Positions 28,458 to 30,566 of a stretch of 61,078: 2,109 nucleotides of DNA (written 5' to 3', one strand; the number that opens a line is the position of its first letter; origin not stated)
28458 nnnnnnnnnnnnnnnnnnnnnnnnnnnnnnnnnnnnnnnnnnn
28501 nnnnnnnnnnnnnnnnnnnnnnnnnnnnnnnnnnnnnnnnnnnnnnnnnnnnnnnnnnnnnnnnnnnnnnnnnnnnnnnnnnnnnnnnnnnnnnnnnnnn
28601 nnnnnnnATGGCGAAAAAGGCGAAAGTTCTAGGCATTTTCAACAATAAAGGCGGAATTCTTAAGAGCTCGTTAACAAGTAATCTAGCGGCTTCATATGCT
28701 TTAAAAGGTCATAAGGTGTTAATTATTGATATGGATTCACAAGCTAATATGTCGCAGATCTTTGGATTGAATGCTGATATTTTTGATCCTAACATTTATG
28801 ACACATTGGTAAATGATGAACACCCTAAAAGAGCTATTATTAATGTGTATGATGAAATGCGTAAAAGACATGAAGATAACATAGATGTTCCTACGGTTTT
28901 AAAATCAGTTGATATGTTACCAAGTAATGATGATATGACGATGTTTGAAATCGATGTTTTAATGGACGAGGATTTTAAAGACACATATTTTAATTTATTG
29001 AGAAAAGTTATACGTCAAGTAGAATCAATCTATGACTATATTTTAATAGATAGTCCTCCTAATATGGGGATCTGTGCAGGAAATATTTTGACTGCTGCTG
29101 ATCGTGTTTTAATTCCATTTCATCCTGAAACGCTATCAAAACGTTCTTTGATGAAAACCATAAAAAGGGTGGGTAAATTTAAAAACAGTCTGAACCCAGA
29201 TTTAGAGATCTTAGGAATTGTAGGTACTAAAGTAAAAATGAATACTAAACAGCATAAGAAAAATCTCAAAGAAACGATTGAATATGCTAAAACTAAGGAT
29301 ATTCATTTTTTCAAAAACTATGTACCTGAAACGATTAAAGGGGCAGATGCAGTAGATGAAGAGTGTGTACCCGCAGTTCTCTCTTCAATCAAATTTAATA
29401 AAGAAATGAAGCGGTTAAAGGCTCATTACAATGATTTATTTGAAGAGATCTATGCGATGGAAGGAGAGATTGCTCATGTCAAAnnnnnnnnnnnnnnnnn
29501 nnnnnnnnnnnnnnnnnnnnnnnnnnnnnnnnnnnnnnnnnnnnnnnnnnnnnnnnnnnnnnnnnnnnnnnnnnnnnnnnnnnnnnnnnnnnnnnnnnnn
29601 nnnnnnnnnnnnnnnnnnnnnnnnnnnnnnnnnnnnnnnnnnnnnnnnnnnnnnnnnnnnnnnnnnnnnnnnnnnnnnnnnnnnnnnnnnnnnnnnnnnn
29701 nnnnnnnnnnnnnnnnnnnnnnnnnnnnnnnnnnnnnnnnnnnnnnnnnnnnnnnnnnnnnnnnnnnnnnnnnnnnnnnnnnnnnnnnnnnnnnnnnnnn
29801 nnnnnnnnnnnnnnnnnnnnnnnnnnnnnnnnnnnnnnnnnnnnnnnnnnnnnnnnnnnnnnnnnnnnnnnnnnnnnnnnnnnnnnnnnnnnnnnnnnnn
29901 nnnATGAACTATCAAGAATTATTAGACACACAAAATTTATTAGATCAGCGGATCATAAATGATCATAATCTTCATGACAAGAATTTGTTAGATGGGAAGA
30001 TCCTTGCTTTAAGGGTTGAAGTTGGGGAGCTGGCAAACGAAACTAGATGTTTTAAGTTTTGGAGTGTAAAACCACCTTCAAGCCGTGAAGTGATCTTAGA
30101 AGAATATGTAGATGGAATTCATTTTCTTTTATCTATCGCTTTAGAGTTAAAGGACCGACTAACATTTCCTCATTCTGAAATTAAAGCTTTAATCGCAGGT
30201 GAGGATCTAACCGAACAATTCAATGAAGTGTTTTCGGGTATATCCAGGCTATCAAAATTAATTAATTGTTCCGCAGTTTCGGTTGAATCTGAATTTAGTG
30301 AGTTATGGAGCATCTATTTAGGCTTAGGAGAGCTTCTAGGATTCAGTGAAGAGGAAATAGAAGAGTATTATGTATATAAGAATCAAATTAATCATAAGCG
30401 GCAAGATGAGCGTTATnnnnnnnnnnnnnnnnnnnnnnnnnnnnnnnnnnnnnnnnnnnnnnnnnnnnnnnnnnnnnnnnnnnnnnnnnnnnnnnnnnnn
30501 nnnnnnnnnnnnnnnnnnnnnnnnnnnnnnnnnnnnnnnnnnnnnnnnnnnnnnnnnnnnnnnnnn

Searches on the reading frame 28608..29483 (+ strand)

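Call 55: search_protein_families(library=pfam, proteins=[window:28608-29483:+], max_evalue=0.01)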
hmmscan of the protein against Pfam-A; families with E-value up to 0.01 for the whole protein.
window:28608-29483:+ (292 aa): 7 families
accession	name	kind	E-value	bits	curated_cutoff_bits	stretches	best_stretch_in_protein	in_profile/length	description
PF13614.12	AAA_31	-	8.7e-38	130.5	27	1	6-201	2-177/177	AAA domain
PF01656.29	CbiA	-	4.4e-18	65.9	25.4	1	10-250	3-120/125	CobQ/CobB/MinD/ParA nucleotide binding domain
PF10609.15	ParA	-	2.2e-07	31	27.1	1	6-206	4-172/246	NUBPL iron-transfer P-loop NTPase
PF09140.17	MipZ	-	7.6e-07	29.1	20.7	0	10-104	5-96/262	ATPase MipZ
PF02374.21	ArsA_ATPase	-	6.9e-06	25.9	24.3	1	11-210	6-181/305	Anion-transporting ATPase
PF06564.18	CBP_BcsQ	-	4.9e-05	23.4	21.3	0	8-50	4-45/234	Cellulose biosynthesis protein BcsQ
PF00142.24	Fer4_NifH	-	0.0015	18.5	25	1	13-56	7-49/271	4Fe-4S iron sulfur cluster binding proteins, NifH/frxC family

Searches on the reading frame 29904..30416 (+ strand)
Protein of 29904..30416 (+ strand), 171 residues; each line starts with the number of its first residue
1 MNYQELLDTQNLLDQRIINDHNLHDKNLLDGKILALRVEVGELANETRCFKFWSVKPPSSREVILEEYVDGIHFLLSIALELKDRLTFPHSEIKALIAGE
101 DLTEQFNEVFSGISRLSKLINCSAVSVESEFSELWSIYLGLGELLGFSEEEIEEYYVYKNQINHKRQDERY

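Call 55: search_protein_families(library=pfam, proteins=[window:29904-30416:+], max_evalue=0.01)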
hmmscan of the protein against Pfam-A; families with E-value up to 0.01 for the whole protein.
window:29904-30416:+ (171 aa): 1 family
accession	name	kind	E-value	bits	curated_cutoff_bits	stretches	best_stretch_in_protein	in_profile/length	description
PF08761.16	dUTPase_2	-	1.4e-47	162.4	22.9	1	3-171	2-162/162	dUTPase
